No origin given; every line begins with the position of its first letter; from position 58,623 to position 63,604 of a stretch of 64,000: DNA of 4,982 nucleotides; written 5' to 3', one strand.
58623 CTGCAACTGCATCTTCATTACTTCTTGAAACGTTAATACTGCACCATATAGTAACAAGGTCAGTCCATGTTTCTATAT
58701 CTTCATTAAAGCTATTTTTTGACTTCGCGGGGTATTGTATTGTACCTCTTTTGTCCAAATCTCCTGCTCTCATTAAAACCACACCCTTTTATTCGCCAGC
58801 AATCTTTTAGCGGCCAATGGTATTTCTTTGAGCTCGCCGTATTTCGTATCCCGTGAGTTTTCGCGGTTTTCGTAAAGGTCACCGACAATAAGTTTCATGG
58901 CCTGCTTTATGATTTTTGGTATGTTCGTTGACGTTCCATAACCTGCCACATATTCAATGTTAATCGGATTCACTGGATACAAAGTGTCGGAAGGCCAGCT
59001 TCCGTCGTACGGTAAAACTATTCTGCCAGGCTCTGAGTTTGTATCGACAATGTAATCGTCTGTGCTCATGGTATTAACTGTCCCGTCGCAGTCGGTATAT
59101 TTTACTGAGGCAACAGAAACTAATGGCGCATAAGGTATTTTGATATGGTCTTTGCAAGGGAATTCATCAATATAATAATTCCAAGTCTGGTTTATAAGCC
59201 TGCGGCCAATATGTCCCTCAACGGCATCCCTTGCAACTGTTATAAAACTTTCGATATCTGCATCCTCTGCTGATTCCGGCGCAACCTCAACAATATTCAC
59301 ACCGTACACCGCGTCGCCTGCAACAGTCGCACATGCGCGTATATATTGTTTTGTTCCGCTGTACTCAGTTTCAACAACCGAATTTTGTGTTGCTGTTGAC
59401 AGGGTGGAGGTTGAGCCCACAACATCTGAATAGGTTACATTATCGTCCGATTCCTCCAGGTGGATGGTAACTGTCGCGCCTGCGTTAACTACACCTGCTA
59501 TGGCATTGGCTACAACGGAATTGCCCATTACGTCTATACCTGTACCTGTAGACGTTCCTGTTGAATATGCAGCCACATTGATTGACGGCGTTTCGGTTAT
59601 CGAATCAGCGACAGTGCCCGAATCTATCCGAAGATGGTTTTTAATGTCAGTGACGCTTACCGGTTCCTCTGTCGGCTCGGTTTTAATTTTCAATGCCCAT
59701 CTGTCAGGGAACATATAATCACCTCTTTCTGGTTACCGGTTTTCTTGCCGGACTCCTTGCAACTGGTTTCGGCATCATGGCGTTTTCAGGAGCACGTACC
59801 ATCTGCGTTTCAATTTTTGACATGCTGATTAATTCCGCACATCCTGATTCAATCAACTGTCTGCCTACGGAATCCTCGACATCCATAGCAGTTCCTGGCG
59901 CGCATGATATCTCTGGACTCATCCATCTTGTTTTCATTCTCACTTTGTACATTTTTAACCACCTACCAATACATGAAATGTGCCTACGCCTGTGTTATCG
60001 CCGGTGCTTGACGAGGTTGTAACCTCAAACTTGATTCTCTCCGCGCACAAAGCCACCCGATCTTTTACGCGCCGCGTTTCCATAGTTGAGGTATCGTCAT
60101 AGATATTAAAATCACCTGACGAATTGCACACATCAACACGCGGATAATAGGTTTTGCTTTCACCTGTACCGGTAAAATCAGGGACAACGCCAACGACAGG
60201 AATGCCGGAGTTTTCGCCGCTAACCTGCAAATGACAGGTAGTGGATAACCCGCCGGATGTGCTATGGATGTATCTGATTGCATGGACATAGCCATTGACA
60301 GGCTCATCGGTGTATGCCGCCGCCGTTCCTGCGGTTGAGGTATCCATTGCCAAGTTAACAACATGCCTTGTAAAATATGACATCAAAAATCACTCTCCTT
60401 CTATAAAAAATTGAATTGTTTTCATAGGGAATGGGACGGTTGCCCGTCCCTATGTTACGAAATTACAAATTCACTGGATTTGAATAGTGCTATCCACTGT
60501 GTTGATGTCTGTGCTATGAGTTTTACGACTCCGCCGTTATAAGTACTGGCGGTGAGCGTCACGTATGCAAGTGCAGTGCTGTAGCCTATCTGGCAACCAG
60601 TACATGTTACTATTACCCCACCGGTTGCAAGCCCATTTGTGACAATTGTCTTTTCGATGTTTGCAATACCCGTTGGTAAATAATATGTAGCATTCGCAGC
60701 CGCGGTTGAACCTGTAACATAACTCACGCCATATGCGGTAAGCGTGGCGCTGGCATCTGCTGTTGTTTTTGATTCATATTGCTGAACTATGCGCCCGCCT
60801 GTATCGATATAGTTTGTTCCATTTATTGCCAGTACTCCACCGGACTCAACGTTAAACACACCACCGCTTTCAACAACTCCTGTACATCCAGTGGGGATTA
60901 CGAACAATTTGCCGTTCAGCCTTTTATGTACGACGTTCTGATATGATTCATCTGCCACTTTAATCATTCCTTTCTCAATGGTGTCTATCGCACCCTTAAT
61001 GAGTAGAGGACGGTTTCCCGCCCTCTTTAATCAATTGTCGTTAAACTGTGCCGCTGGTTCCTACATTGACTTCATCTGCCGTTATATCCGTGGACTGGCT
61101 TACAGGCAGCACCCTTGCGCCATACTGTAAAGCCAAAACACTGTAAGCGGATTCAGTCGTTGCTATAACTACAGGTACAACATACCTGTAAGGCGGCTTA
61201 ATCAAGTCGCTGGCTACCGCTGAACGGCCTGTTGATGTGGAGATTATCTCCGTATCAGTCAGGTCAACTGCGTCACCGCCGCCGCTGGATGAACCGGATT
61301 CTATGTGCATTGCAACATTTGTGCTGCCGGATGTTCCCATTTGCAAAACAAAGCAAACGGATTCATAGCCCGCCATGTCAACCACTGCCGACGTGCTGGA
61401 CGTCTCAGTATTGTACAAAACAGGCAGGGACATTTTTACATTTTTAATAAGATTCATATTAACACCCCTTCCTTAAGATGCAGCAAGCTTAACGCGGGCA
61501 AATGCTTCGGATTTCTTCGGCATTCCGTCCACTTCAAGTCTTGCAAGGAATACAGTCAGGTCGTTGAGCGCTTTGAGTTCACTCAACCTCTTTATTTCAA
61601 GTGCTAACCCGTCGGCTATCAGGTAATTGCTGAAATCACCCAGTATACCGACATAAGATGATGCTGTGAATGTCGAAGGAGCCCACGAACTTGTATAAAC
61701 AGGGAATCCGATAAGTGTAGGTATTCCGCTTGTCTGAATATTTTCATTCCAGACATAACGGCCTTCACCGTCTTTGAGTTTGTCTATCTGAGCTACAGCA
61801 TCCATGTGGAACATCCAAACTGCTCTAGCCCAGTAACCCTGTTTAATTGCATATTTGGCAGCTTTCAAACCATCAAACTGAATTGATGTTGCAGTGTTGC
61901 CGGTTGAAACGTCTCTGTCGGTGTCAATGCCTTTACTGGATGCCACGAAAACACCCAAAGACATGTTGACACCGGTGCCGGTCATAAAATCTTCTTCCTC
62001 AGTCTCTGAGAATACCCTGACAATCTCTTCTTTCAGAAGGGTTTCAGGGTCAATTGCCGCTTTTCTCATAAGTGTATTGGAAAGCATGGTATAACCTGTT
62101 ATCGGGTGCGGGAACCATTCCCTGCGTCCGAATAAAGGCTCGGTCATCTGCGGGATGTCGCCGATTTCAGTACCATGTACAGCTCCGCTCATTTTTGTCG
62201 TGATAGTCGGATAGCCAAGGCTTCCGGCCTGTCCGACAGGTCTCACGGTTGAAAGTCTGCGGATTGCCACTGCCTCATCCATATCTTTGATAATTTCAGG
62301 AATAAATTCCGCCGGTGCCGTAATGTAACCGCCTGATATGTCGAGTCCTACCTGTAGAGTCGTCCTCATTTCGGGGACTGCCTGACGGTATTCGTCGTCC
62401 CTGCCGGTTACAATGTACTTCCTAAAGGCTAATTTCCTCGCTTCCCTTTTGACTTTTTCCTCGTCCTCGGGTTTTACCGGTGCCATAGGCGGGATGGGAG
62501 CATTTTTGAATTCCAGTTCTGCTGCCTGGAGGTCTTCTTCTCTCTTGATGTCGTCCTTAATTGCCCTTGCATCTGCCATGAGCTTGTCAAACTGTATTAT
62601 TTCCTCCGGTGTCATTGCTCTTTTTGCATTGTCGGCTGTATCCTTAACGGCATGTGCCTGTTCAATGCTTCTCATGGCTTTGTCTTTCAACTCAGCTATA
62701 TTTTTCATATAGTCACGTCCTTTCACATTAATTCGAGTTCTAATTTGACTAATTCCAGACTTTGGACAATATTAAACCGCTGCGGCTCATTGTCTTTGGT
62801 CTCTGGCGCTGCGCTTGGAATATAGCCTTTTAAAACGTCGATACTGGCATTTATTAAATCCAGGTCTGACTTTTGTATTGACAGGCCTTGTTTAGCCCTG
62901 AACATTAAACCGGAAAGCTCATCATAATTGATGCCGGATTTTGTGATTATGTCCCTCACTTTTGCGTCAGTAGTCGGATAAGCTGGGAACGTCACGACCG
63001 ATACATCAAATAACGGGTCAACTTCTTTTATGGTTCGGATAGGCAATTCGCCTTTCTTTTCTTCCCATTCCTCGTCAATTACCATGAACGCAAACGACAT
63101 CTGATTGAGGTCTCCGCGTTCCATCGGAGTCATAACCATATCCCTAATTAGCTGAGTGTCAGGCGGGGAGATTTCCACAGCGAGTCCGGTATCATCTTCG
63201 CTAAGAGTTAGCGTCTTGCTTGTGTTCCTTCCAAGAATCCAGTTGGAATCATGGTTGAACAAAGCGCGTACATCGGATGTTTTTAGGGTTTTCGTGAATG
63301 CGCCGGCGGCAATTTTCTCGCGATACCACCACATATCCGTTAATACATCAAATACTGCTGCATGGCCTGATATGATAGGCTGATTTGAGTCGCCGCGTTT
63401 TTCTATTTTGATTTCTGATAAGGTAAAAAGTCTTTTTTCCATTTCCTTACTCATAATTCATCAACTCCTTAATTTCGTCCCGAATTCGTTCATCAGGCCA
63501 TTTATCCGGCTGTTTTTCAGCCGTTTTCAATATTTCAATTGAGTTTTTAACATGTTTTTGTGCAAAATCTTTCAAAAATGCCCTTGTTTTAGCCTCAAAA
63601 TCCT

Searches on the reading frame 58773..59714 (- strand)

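Call 27: search_protein_families(library=phrogs, proteins=[window:58773-59714:-], max_evalue=0.00001)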
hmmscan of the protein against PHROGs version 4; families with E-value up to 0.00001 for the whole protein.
window:58773-59714:- (313 aa): 3 families
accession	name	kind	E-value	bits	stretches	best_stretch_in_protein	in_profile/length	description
phrog_442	-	connector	8.6e-23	82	1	148-310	102-261/270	head-tail adaptor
phrog_40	-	connector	5.2e-14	53.1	1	255-307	72-128/201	head-tail adaptor Ad1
phrog_5707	-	unknown function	3.3e-10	41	1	36-135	6-116/134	-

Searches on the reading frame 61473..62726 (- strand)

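Call 27: search_protein_families(library=phrogs, proteins=[window:61473-62726:-], max_evalue=0.00001)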
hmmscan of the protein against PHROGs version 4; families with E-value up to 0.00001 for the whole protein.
window:61473-62726:- (417 aa): 5 families
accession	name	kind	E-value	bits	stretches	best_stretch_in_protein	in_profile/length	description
phrog_10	-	head and packaging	1.6e-67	230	1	7-417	262-638/752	major head protein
phrog_15928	-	head and packaging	1.8e-19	71.4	1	220-414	2-179/185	major head protein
phrog_617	-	head and packaging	4.5e-16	59.9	1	192-413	406-622/626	major head protein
phrog_17162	-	unknown function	1.1e-10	42.6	1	338-416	7-84/85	-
phrog_2263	-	head and packaging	4.1e-08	33.6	1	29-350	186-476/551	major head protein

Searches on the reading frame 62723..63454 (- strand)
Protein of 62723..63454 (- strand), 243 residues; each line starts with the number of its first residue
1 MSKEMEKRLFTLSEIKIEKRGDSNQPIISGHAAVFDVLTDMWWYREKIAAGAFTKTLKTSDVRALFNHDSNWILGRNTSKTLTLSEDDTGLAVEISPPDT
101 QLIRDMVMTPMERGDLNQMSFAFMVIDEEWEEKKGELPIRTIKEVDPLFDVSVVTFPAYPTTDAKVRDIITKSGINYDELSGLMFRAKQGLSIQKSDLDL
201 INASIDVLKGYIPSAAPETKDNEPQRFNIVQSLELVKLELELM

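Call 27: search_protein_families(library=phrogs, proteins=[window:62723-63454:-], max_evalue=0.00001)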
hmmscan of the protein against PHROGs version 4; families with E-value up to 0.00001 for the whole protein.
window:62723-63454:- (243 aa): 8 families
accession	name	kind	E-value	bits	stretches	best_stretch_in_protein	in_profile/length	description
phrog_80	-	head and packaging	1.8e-55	190.3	1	2-168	214-379/607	head maturation protease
phrog_9644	-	head and packaging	3.6e-22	80.1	1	14-165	151-304/341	head maturation protease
phrog_2263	-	head and packaging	1.1e-20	75.1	1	19-164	32-173/551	major head protein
phrog_13042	-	head and packaging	5.3e-17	63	1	41-169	45-176/386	major head protein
phrog_7053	-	head and packaging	7e-16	59.7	1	12-207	23-222/390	head maturation protease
phrog_36211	-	head and packaging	4.5e-15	56.6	1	43-168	40-165/378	head maturation protease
phrog_37668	-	head and packaging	4.2e-14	53.4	1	34-170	33-171/313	head maturation protease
phrog_3244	-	head and packaging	1.2e-06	29.4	1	8-164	11-177/326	head maturation protease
